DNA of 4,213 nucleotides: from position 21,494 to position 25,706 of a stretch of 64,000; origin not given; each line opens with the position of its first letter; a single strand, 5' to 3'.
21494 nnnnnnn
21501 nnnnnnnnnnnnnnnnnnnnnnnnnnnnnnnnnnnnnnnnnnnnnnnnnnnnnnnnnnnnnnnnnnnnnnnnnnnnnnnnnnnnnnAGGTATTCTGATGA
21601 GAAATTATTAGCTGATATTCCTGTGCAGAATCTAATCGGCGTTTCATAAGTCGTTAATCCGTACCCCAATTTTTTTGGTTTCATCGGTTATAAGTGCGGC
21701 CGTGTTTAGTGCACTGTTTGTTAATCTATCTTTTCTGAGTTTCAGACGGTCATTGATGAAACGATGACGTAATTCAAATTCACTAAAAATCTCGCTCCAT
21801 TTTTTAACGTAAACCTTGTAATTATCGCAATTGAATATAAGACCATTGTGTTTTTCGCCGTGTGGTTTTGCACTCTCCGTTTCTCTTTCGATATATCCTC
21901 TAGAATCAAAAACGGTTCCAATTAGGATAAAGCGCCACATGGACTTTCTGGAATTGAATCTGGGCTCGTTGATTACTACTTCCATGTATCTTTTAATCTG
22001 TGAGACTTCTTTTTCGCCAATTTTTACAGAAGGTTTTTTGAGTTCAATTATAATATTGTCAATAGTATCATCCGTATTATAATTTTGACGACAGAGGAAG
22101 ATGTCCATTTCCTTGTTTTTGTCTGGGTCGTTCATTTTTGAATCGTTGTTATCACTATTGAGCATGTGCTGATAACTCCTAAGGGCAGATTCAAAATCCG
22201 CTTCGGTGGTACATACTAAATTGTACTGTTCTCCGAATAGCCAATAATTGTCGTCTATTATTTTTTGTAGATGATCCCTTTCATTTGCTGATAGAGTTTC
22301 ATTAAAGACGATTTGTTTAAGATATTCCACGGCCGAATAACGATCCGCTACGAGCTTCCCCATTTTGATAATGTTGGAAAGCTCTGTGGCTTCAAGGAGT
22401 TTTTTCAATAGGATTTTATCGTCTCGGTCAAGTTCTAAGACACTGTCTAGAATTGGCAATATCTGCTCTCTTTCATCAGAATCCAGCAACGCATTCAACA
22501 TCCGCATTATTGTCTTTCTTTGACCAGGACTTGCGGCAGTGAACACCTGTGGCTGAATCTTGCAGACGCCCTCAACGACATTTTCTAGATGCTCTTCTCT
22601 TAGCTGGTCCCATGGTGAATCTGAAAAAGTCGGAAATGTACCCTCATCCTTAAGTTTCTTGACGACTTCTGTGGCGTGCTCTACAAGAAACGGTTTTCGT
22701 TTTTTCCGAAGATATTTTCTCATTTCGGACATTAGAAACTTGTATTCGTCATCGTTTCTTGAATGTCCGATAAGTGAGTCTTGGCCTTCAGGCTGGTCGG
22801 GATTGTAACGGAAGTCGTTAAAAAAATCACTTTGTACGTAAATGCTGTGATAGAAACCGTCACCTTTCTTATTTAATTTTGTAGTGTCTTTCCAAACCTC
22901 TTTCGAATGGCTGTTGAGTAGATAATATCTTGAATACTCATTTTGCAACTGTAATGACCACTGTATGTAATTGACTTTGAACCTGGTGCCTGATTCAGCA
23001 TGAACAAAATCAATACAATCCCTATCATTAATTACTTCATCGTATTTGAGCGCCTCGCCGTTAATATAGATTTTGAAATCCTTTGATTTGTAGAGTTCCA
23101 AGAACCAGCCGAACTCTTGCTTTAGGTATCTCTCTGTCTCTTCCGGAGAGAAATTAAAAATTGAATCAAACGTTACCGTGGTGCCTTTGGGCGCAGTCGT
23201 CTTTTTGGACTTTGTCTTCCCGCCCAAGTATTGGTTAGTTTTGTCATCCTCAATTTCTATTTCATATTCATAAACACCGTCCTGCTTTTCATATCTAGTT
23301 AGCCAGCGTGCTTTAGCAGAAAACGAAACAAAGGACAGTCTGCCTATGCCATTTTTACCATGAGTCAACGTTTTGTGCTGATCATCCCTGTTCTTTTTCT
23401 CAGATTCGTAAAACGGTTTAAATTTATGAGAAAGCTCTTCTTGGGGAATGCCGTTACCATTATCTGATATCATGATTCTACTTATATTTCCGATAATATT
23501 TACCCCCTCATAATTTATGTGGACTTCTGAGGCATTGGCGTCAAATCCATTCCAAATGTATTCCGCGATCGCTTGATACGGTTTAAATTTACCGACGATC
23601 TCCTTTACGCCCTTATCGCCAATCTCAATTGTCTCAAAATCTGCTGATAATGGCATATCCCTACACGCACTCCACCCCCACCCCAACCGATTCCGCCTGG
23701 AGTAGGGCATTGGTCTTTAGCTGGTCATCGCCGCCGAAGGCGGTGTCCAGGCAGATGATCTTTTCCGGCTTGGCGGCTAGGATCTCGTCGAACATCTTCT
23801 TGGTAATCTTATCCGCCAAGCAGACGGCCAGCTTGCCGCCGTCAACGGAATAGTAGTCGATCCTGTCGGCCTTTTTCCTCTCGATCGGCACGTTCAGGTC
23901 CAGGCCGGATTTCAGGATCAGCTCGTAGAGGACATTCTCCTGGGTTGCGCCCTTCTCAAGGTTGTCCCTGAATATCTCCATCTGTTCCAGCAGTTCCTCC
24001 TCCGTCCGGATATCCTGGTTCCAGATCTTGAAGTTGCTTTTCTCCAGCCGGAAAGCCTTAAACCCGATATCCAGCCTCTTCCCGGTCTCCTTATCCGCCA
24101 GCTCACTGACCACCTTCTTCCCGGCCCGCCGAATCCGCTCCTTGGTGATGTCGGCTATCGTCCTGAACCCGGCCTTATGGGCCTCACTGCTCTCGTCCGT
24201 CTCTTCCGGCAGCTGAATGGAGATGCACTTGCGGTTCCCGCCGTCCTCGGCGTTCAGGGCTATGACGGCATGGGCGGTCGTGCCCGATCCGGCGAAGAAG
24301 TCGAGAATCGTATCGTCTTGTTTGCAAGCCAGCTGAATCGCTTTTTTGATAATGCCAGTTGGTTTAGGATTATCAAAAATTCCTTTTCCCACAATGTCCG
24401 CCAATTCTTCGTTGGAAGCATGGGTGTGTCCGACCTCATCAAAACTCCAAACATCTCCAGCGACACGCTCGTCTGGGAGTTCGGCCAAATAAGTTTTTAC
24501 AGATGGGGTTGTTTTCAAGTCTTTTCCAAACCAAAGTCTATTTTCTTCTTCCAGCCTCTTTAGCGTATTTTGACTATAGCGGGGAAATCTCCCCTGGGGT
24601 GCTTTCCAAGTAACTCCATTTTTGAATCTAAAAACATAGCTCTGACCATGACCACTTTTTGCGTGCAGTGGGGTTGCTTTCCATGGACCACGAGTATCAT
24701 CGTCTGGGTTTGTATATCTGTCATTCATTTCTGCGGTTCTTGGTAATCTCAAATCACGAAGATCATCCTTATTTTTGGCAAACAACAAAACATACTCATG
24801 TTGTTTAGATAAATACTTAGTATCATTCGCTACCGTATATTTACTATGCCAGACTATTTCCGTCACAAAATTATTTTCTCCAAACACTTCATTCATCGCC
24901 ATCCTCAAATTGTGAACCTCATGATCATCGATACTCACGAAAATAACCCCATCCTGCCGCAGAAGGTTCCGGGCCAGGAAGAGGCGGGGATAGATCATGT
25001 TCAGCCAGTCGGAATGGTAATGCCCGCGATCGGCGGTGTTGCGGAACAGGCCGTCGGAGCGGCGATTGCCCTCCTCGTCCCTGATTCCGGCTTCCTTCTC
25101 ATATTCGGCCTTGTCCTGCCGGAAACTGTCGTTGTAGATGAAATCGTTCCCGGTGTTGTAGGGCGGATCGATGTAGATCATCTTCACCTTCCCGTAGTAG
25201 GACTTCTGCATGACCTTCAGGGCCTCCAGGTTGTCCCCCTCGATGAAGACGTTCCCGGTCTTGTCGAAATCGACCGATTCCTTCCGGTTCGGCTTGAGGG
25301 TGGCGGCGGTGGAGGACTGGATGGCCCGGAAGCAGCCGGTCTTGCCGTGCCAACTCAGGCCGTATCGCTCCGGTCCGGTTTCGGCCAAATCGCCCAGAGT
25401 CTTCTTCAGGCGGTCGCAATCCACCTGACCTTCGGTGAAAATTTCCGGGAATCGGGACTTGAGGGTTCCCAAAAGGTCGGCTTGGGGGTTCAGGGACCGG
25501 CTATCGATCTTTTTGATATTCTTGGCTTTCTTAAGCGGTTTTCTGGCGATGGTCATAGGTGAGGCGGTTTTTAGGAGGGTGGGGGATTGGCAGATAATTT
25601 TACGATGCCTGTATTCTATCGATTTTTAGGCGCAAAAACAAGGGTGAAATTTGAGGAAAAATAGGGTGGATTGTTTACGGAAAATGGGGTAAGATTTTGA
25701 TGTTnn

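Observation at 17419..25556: Type III R-M operon with three AT-rich defence-like genes (GHKL ATPase, TIR, TM-macro) inserted between mod and res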

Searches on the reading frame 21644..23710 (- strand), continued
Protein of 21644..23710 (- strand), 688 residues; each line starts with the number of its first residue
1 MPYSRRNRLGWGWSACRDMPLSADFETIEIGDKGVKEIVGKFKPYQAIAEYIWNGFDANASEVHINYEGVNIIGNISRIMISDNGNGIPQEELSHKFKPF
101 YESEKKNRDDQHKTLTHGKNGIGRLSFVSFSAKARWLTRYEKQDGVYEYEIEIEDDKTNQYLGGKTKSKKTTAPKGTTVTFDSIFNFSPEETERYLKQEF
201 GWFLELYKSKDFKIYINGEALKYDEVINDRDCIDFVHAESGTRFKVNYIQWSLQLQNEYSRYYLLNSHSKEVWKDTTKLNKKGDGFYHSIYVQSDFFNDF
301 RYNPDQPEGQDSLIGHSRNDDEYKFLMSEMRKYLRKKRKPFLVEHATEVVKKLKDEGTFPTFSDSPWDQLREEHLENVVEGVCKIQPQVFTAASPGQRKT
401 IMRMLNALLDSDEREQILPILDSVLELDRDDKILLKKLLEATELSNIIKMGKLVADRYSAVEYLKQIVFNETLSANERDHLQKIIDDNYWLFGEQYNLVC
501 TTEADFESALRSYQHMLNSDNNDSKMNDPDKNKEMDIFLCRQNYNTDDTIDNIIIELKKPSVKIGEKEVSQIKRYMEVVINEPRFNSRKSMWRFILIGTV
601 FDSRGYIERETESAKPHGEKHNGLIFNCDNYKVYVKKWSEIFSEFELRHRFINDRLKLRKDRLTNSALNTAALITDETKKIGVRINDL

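Call 63: search_dna_similar(query=window:21644-23656:-, collection=plasmids, mode=protein, max_rows=25)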
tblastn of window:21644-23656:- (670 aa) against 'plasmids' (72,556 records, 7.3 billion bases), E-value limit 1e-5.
Records with a match: 46; places in all: 50; records where one place covers at least 80% of the query: 33.
Best place of each record, by identity: <60% 46.
By first word of the organism name: Streptomyces 22; Sinorhizobium 5; Phaeobacter 5; Paracoccus 3; Deinococcus 1; Paenibacillus 1; Bradyrhizobium 1; Methylobacterium 1; Paraburkholderia 1; Salmonella 1; and 5 more.
By predicted mobility (MOB-suite, as given by PLSDB): non-mobilizable 23; conjugative 14; mobilizable 9.
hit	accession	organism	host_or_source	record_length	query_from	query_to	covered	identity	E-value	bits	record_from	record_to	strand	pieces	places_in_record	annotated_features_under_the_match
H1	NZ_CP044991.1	Deinococcus sp. AJ005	single cell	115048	8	658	97%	39.3%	5e-135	445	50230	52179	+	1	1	ATP-binding protein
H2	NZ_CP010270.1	Paenibacillus polymyxa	-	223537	10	516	76%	40.9%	8e-119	398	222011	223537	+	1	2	none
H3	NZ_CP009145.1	Sinorhizobium meliloti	Medicago orbicularis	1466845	25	643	92%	27.8%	1e-38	161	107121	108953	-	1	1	none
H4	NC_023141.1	Phaeobacter gallaeciensis DSM 26640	-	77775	9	643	95%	27.0%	4e-32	141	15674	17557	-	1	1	ATP-binding protein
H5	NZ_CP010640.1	Phaeobacter gallaeciensis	cell culture,clam aquaculture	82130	9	643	95%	27.0%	4e-32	141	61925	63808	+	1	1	ATP-binding protein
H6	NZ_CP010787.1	Phaeobacter gallaeciensis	cell culture,algae aquaculture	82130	9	643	95%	27.0%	4e-32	141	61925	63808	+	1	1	ATP-binding protein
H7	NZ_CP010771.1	Phaeobacter piscinae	cell culture,fish larvae aquaculture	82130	9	643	95%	27.0%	4e-32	141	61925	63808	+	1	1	ATP-binding protein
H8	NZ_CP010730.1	Phaeobacter inhibens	cell culture,clam larvae aquaculture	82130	9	643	95%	27.0%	4e-32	141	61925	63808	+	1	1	ATP-binding protein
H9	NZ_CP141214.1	Sinorhizobium meliloti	alfalfa,Isolate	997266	17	640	93%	27.0%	4e-50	196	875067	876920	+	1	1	ATP-binding protein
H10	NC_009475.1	Bradyrhizobium sp. BTAi1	-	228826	16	640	93%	26.6%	9e-48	189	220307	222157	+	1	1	ATP-binding protein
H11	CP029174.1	Methylobacterium sp. DM1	-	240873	23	643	92%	27.0%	3e-16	168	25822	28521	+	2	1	IS5-like element ISMpo7 family transposase | hypothetical protein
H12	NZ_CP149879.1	Sinorhizobium medicae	Medicago sativa,Cell Culture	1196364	23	646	93%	26.3%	2e-28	153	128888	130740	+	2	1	record has no annotation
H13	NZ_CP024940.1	Paraburkholderia hospita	soil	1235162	19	643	93%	26.2%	1e-14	166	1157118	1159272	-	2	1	record has no annotation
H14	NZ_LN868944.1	Salmonella enterica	Homo sapiens,feces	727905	21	644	93%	26.1%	2e-36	154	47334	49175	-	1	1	ATP-binding protein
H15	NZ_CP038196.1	Paracoccus versutus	single cell,soil adjacent to the roots ...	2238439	23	646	93%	26.1%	1e-32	143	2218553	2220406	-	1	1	none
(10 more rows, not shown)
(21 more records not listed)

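Call 64: search_protein_families(library=pfam, alignment_id=A1, max_evalue=0.1)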
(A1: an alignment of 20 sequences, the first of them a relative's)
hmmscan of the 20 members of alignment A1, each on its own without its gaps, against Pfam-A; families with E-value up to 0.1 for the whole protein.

A. member 1, P0001 (670 aa): 4 families
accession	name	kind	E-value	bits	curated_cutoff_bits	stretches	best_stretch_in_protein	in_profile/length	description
PF13589.12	HATPase_c_3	-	1.4e-18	67.7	25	1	28-143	5-116/137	Histidine kinase-, DNA gyrase B-, and HSP90-like ATPase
PF02518.31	HATPase_c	-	1.5e-06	29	26.4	1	27-104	7-75/111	Histidine kinase-, DNA gyrase B-, and HSP90-like ATPase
PF13588.12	HSDR_N_2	-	3.1e-05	24.5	25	1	509-561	31-78/110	Type I restriction enzyme R protein N terminus (HSDR_N)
PF01465.25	GRIP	-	0.00018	21.7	24.4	1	390-414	15-41/44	GRIP domain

B. families by the number of members that match (of 20 scanned): 12 families
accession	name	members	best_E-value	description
PF13589.12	HATPase_c_3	20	4.7e-20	Histidine kinase-, DNA gyrase B-, and HSP90-like ATPase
PF13588.12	HSDR_N_2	20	3.1e-05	Type I restriction enzyme R protein N terminus (HSDR_N)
PF02518.31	HATPase_c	19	1.1e-06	Histidine kinase-, DNA gyrase B-, and HSP90-like ATPase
PF01465.25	GRIP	2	0.00018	GRIP domain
PF25794.1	SACS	2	0.0022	Sacsin domain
PF17177.10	PPR_long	1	0.0034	Pentacotripeptide-repeat region of PRORP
PF10298.14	WhiA_N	1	0.016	WhiA N-terminal LAGLIDADG-like domain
PF01385.25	OrfB_IS605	1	0.033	Probable transposase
PF20713.2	DUF6826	1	0.034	Domain of unknown function (DUF6826)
PF02190.22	LON_substr_bdg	1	0.059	ATP-dependent protease La (LON) substrate-binding domain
PF18705.7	DUF5643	1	0.063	Family of unknown function (DUF5643)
PF25364.1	PH_NDK7_N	1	0.078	Nucleoside diphosphate kinase 7 N-terminal PH domain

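Call 65: find_encoding_contigs(protein=P0002, flank=8000, max_places=2)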
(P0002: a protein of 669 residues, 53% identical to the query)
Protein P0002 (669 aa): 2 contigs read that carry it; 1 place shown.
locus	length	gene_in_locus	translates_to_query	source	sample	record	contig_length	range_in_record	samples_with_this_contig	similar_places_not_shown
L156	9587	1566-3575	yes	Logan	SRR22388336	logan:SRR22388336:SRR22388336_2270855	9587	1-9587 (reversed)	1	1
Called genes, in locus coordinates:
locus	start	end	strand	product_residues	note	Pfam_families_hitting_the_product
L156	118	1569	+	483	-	PF12161:HsdM_N, PF02384:N6_Mtase, PF07669:Eco57I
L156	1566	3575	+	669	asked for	PF02518:HATPase_c (weak), PF13589:HATPase_c_3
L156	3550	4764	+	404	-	PF01420:Methylase_S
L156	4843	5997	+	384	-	PF13784:Fic_N, PF02661:Fic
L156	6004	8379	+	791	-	PF13588:HSDR_N_2 (faint), PF04851:ResIII, PF00270:DEAD, PF18766:SWI2_SNF2, PF00271:Helicase_C, PF08463:EcoEI_R_C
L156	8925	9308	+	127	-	PF02452:PemK_toxin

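Call 66: find_encoding_contigs(protein=P0003, flank=8000, max_places=2)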
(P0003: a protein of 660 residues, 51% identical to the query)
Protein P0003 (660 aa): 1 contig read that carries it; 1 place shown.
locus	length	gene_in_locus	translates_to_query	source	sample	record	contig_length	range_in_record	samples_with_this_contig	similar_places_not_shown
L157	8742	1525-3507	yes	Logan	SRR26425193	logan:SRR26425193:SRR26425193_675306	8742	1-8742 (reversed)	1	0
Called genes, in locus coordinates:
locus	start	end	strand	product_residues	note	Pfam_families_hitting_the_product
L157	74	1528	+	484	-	PF12161:HsdM_N, PF02384:N6_Mtase, PF07669:Eco57I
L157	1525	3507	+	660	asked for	PF02518:HATPase_c (weak), PF13589:HATPase_c_3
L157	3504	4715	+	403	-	PF01420:Methylase_S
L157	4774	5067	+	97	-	-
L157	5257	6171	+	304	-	PF01381:HTH_3, PF12844:HTH_19, PF13560:HTH_31, PF13274:SocA_Panacea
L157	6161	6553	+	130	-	-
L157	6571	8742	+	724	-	?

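Call 67: find_encoding_contigs(protein=P0008, flank=8000, max_places=2)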
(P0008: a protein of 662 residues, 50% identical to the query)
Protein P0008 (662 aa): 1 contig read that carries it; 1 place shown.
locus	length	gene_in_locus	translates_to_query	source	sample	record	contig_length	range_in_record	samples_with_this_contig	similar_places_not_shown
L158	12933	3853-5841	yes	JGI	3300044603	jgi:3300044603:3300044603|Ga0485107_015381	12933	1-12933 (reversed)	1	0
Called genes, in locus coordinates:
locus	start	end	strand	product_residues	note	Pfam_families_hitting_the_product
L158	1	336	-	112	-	?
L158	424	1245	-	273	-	-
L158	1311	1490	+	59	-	PF12728:HTH_17, PF00376:MerR (weak), PF13411:MerR_1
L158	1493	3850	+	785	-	PF04313:HSDR_N (faint), PF13588:HSDR_N_2 (weak), PF00270:DEAD, PF04851:ResIII, PF18766:SWI2_SNF2, PF00271:Helicase_C (faint), PF08463:EcoEI_R_C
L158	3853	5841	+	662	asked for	PF13589:HATPase_c_3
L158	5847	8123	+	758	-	PF12161:HsdM_N, PF02384:N6_Mtase, PF01170:UPF0020, PF07669:Eco57I (weak), PF01420:Methylase_S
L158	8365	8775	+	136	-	-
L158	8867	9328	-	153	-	PF03592:Terminase_2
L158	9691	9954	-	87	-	-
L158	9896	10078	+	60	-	-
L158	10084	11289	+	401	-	-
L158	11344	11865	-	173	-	PF13408:Zn_ribbon_recom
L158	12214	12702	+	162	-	PF13310:Virulence_RhuM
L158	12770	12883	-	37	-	-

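Call 71: search_protein_families(library=padloc, proteins=[window:21644-23656:-], max_evalue=10)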
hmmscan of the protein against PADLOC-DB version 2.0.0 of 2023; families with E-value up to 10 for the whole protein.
window:21644-23656:- (670 aa): 0 families

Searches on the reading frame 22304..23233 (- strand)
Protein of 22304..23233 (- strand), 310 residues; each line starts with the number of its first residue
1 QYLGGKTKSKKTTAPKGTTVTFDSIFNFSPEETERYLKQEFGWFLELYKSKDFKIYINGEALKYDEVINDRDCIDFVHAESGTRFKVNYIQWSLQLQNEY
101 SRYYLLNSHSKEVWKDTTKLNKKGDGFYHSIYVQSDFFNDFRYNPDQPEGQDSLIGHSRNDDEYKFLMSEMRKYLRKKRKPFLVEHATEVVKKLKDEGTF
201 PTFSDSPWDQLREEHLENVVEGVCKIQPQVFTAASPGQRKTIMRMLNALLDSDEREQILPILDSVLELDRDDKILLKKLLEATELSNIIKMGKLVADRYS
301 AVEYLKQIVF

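Call 33: search_protein_families(library=pfam, proteins=[window:22304-23233:-], max_evalue=10)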
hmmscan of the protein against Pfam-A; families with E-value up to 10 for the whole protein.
seq(310 aa): 2 families
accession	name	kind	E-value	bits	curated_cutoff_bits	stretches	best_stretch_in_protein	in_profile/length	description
PF01465.25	GRIP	-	0.00015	21.9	24.4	1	249-273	15-41/44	GRIP domain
PF02597.26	ThiS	-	0.064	14.3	22.5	1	38-82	32-75/76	ThiS family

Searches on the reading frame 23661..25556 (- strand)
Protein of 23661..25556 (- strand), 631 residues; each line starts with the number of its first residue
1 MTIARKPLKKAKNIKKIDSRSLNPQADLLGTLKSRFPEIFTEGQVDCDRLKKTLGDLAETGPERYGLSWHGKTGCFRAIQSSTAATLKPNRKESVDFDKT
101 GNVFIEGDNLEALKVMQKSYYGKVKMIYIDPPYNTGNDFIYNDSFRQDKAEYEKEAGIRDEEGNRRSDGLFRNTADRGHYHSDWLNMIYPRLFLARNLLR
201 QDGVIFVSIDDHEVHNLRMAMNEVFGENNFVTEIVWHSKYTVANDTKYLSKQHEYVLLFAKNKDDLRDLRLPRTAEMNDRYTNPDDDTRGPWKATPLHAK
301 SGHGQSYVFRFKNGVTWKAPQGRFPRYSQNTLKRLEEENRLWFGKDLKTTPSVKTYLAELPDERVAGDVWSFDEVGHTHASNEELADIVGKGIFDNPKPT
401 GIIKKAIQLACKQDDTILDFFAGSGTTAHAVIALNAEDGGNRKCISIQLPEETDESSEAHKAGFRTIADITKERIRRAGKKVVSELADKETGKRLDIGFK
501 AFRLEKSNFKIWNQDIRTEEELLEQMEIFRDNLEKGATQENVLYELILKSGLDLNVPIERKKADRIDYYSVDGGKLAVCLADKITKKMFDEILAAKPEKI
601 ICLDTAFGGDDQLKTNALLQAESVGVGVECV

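Call 4: search_protein_families(library=pfam, proteins=[window:23661-25556:-], max_evalue=0.01)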
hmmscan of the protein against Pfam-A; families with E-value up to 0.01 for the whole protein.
window:23661-25556:- (631 aa): 3 families
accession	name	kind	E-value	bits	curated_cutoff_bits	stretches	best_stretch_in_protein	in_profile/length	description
PF01555.25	N6_N4_Mtase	-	9e-42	143.9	26.7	1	124-451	1-213/221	DNA methylase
PF03602.21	Cons_hypoth95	-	0.00093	19.4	24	0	81-138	74-128/182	Conserved hypothetical protein 95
PF02086.21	MethyltransfD12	-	0.0012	19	22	0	121-159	173-215/253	D12 class N6 adenine-specific DNA methyltransferase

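Call 5: search_protein_families(library=padloc, proteins=[window:23661-25556:-], max_evalue=0.01)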
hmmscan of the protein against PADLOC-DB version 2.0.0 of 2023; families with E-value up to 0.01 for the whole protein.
window:23661-25556:- (631 aa): 44 families (the best 25 are shown)
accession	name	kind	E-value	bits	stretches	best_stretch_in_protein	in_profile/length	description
PDLC03634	MTase_III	-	1.9e-206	685.7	1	16-626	4-615/621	Type III methyltransferase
PDLC03637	MTase_III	-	3e-124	413.5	1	24-507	46-508/513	Type III methyltransferase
PDLC03641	MTase_III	-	1.2e-117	392.2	1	16-546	6-536/657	Type III methyltransferase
PDLC03644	MTase_III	-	4.5e-100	333.9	1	67-455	4-387/542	Type III methyltransferase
PDLC03640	MTase_III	-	2.6e-63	212.4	2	76-269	21-206/654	Type III methyltransferase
PDLC03636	MTase_III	-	3.4e-61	205.7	3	176-300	88-212/575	Type III methyltransferase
PDLC03642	MTase_III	-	1.1e-60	203.9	2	173-448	129-396/528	Type III methyltransferase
PDLC03639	MTase_III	-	7.8e-50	167.8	3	384-478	414-503/639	Type III methyltransferase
PDLC03638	MTase_III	-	3.4e-47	159.3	2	179-430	426-652/816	Type III methyltransferase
PDLC03635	MTase_III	-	2.8e-45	153.2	3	180-268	264-357/708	Type III methyltransferase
PDLC03643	MTase_III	-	5.4e-44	149.1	1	188-493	1-306/465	Type III methyltransferase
PDLC03354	MTase_II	-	4.9e-40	135.8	1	67-472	27-387/425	Type II methyltransferase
PDLC03646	MTase_III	-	1.1e-34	117.5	3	325-454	700-829/1057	Type III methyltransferase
PDLC03278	MTase_II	-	4.8e-33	113.1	3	180-270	42-130/390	Type II methyltransferase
PDLC03300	MTase_II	-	1e-28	98.3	2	99-265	9-166/302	Type II methyltransferase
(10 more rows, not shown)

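Call 10: search_protein_families(library=ncbifam, proteins=[window:23661-25556:-], max_evalue=0.001)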
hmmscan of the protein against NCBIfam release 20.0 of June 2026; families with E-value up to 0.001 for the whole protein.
window:23661-25556:- (631 aa): 2 families
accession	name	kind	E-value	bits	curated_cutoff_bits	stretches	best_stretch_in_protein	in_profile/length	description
NF008572.0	PRK11524.1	equivalog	2.2e-12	46.7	292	2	362-452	172-247/294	adenine-specific DNA-methyltransferase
NF050803.1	DnaMtaseCcrMCaul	equivalog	2.8e-09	36.3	830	1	381-434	173-226/350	adenine-specific DNA-methyltransferase CcrM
